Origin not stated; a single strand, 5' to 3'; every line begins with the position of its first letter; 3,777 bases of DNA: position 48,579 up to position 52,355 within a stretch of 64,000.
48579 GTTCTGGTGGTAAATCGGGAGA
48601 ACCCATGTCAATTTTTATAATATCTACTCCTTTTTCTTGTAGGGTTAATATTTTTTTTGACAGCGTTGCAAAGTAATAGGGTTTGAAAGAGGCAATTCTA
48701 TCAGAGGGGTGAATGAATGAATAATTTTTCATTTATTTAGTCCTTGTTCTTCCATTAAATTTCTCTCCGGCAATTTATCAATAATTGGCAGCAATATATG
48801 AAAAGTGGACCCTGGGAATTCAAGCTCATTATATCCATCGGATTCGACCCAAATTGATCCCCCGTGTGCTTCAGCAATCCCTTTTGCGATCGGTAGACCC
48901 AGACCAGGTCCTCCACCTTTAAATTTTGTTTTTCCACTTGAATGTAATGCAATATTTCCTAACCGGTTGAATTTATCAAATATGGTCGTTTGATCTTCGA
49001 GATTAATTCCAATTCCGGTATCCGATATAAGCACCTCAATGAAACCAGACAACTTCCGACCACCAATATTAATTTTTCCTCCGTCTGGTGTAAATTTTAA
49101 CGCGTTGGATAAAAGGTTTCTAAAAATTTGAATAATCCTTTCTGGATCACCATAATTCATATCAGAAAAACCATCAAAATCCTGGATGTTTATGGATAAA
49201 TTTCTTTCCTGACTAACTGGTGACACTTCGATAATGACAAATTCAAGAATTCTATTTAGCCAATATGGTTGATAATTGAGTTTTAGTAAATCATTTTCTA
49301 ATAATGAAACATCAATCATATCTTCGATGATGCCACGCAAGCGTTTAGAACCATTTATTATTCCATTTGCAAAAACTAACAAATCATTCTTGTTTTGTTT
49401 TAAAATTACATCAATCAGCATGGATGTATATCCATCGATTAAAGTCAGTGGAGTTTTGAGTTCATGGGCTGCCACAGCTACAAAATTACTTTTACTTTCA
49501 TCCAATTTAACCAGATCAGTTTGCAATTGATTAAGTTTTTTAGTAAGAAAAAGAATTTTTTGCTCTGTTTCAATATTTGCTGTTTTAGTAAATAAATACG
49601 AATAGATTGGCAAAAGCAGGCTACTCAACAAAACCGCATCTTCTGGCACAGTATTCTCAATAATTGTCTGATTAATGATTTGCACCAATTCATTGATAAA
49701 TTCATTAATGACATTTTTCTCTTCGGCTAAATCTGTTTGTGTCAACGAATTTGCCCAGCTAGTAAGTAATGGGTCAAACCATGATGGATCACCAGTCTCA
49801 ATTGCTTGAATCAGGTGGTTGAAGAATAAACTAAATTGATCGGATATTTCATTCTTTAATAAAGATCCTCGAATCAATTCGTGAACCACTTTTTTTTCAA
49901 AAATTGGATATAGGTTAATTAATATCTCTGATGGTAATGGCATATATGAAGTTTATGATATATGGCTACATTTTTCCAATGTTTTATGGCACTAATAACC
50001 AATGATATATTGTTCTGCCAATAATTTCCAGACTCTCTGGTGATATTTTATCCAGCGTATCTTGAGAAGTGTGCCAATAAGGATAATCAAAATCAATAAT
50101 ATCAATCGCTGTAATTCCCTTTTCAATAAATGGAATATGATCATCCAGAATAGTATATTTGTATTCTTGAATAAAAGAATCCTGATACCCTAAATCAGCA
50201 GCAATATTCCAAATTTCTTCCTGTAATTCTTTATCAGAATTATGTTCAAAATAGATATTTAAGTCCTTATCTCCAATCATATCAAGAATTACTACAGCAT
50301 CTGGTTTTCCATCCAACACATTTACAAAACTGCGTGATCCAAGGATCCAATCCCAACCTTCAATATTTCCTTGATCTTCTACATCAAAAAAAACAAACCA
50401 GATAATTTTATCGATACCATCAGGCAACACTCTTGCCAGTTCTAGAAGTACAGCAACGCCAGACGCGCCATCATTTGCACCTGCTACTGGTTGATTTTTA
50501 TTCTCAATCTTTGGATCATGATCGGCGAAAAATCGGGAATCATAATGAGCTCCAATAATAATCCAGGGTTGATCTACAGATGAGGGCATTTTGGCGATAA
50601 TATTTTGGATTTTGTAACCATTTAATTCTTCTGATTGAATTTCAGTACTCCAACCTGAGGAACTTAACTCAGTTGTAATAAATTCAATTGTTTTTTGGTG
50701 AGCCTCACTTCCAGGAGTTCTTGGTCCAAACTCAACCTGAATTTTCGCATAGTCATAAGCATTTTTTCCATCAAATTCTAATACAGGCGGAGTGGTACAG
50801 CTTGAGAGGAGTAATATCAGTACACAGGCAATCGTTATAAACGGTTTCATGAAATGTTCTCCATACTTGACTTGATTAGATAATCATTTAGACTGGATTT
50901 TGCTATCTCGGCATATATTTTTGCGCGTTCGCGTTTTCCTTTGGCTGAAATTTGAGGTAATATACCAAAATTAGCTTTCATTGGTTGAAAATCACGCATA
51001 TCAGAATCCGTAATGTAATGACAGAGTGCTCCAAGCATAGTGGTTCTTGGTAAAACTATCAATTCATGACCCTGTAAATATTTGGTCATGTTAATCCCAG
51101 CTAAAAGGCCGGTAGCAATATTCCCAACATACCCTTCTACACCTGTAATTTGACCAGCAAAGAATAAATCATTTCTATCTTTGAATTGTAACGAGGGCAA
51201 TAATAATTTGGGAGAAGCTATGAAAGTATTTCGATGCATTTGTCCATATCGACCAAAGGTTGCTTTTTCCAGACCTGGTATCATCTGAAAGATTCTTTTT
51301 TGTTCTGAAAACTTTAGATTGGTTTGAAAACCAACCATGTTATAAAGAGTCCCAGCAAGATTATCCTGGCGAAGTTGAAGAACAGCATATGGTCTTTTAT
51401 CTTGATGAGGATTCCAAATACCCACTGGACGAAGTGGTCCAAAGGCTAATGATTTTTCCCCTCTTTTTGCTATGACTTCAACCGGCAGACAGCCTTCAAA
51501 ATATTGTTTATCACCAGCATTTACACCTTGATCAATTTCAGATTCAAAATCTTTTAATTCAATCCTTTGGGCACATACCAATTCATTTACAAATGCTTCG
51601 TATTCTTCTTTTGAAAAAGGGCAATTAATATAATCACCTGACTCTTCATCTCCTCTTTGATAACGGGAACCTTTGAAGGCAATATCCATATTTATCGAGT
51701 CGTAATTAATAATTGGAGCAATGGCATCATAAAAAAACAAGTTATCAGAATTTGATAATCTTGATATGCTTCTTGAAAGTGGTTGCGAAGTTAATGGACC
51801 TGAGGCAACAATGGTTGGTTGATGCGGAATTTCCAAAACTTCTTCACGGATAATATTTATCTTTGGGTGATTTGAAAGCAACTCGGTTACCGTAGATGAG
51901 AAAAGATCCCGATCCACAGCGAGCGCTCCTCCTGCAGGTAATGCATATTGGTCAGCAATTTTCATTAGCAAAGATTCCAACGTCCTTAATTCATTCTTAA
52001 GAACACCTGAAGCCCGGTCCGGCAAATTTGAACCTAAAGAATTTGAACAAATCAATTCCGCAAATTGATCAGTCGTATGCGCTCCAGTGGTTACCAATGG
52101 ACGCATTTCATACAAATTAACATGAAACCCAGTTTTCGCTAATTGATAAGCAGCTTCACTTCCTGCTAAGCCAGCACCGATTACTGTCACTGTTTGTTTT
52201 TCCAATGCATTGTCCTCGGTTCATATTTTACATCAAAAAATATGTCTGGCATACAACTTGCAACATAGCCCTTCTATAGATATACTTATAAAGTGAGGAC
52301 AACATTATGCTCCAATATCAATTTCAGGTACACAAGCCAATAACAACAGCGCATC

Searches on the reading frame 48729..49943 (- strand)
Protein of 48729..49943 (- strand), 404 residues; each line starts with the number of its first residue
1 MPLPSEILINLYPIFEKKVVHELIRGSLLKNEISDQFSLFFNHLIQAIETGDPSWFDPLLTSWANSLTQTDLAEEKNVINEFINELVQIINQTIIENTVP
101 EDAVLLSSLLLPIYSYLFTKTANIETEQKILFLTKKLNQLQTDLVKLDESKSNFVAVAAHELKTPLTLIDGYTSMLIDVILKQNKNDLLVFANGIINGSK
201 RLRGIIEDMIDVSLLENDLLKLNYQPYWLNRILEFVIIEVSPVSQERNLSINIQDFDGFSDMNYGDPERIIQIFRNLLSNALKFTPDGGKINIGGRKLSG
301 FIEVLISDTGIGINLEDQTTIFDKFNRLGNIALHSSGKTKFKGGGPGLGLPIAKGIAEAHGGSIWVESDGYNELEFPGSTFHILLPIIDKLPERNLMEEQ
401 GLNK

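Call 13: search_protein_families(library=ncbifam, proteins=[window:48729-49943:-], max_evalue=0.001)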
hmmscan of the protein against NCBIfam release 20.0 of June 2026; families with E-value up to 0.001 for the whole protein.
window:48729-49943:- (404 aa): 73 families (the best 25 are shown)
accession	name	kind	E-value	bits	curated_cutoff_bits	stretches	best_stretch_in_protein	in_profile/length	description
NF046044.1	PnpS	equivalog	9.4e-47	159.9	400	1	85-386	108-390/390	two-component system histidine kinase PnpS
NF033092.0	HK_WalK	equivalog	7.5e-40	137.1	725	1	76-386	296-593/594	cell wall metabolism sensor histidine kinase WalK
TIGR02966.1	phoR_proteo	equivalog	6.4e-39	133.9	334.2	1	105-370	73-323/333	phosphate regulon sensor histidine kinase PhoR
NF041880.1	EPS_EpsF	equivalog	1.7e-38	132.4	900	1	147-386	270-492/492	response regulator EpsF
NF047874.1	MASE3_PAS_HK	subfamily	6.7e-35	121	560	1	115-399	366-636/655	MASE3 domain-containing sensor histidine kinase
NF008318.0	PRK11107.1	equivalog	3.2e-34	118.1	890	1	151-386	293-517/920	two-component sensor histidine kinase BarA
NF006800.0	PRK09303.1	equivalog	2.1e-33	115.8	342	1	123-389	127-379/383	histidine kinase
TIGR02956.1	TMAO_torS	equivalog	4.7e-32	111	676.5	1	148-388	461-683/967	TMAO reductase system sensor histidine kinase/response regulator TorS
NF041735.1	hist_kin_RppB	equivalog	3.4e-31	108.5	400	1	153-386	218-438/438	two-component system sensor histidine kinase RppB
NF038297.2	hybrid_HK_HrmK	equivalog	9e-31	107.2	725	1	116-390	200-460/607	hybrid histidine kinase/response regulator HrmK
NF047465.1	hybrid_HK_LvrA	exception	1e-30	106.5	1200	1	134-387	185-422/819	hybrid histidine kinase/response regulator LvrA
NF033091.0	HK_VanS_ACDEFG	equivalog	1e-29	103.6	400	1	124-369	47-282/293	vancomycin resistance histidine kinase VanS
NF012163.2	BaeS_SmeS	equivalog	1.4e-29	103.4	500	1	123-367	212-443/457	sensor histidine kinase efflux regulator BaeS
NF041832.1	near_NosP_CTERM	subfamily_domain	3.7e-29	101.9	400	1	149-393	5-231/370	NahK/ErcS family hybrid sensor histidine kinase/response regulator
NF011874.0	PRK15347.1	equivalog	6.5e-29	100.6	852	1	126-396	373-623/921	two component system sensor kinase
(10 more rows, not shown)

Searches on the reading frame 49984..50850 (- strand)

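Call 13: search_protein_families(library=ncbifam, proteins=[window:49984-50850:-], max_evalue=0.001)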
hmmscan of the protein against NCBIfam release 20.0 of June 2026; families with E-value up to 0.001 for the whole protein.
window:49984-50850:- (288 aa): 2 families
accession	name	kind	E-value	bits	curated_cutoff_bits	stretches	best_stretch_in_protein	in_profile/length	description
NF045908.1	AminopepLapALeg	equivalog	8.2e-07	28.2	600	1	79-274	189-379/396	aminopeptidase LapA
NF006399.0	PRK08651.1-2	equivalog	6.1e-05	22.2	381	1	48-193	24-168/405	succinyl-diaminopimelate desuccinylase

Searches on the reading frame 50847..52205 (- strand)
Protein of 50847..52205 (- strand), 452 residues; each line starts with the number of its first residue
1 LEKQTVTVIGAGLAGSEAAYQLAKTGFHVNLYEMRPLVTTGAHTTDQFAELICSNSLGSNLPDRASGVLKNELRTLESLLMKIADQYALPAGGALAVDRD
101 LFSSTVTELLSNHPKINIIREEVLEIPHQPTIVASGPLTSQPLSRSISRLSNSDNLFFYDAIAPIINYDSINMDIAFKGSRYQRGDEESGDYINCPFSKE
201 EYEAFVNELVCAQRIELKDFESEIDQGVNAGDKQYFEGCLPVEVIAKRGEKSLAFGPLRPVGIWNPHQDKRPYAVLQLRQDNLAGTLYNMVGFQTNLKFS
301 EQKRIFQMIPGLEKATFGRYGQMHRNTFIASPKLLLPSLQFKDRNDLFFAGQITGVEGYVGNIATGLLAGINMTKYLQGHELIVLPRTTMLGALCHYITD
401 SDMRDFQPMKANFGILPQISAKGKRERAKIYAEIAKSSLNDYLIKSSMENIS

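Call 13: search_protein_families(library=ncbifam, proteins=[window:50847-52205:-], max_evalue=0.001)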
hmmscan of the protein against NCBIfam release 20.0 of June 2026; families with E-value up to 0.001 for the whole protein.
window:50847-52205:- (452 aa): 21 families
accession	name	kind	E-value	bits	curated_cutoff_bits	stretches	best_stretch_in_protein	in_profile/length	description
NF003739.0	PRK05335.1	equivalog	1.2e-189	630.7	262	1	2-445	2-437/441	methylenetetrahydrofolate--tRNA-(uracil(54)-C(5))-methyltransferase (FADH(2)-oxidizing) TrmFO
TIGR00137.1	gid_trmFO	equivalog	1.5e-177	590.7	428.65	1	4-441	1-428/433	FADH(2)-oxidizing methylenetetrahydrofolate--tRNA-(uracil(54)-C(5))-methyltransferase TrmFO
TIGR00136.1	mnmG_gidA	equivalog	3.1e-23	82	524.85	2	289-396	302-409/616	tRNA uridine-5-carboxymethylaminomethyl(34) synthesis enzyme MnmG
TIGR03197.1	MnmC_Cterm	equivalog_domain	1.6e-06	27.5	174.2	1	5-42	1-38/400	FAD-dependent 5-carboxymethylaminomethyl-2-thiouridine(34) oxidoreductase MnmC1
NF009410.0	PRK12771.1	subfamily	2.2e-05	23.3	516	1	5-36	140-171/566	NAD(P)-binding protein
TIGR03467.1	HpnE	equivalog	3.7e-05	23.2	283.05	1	6-36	1-31/430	hydroxysqualene dehydroxylase HpnE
TIGR02032.1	GG-red-SF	subfamily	7.3e-05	22.6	158.8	1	6-35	3-32/297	geranylgeranyl reductase family protein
NF005560.0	PRK07233.1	equivalog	7.3e-05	21.8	252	1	5-36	2-33/435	hypothetical protein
NF005547.0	PRK07208.1-3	equivalog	8.5e-05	21.5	380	1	2-44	3-45/465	hypothetical protein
NF002480.1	PRK01747.1-1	equivalog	8.8e-05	21.1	540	1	3-43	248-288/645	bifunctional tRNA (5-methylaminomethyl-2-thiouridine)(34)-methyltransferase MnmC2/FAD-dependent 5-carboxymethylaminomethyl-2-thiouridine(34)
NF005313.0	PRK06847.1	subfamily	0.0001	21.4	372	1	3-38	4-39/375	hypothetical protein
NF002481.1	PRK01747.1-2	equivalog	0.00015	20.7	600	1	4-42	239-277/611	bifunctional tRNA (5-methylaminomethyl-2-thiouridine)(34)-methyltransferase MnmC2/FAD-dependent 5-carboxymethylaminomethyl-2-thiouridine(34)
NF006143.0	PRK08293.1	equivalog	0.00016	21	312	1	2-37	3-38/291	3-hydroxyacyl-CoA dehydrogenase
NF045663.1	diclust_near_Sec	equivalog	0.0002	19.6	530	0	3-36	106-139/759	pyridine nucleotide-disulfide oxidoreductase/dicluster-binding protein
NF010590.0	PRK13984.1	equivalog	0.00023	19.5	946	1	3-36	288-321/611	putative oxidoreductase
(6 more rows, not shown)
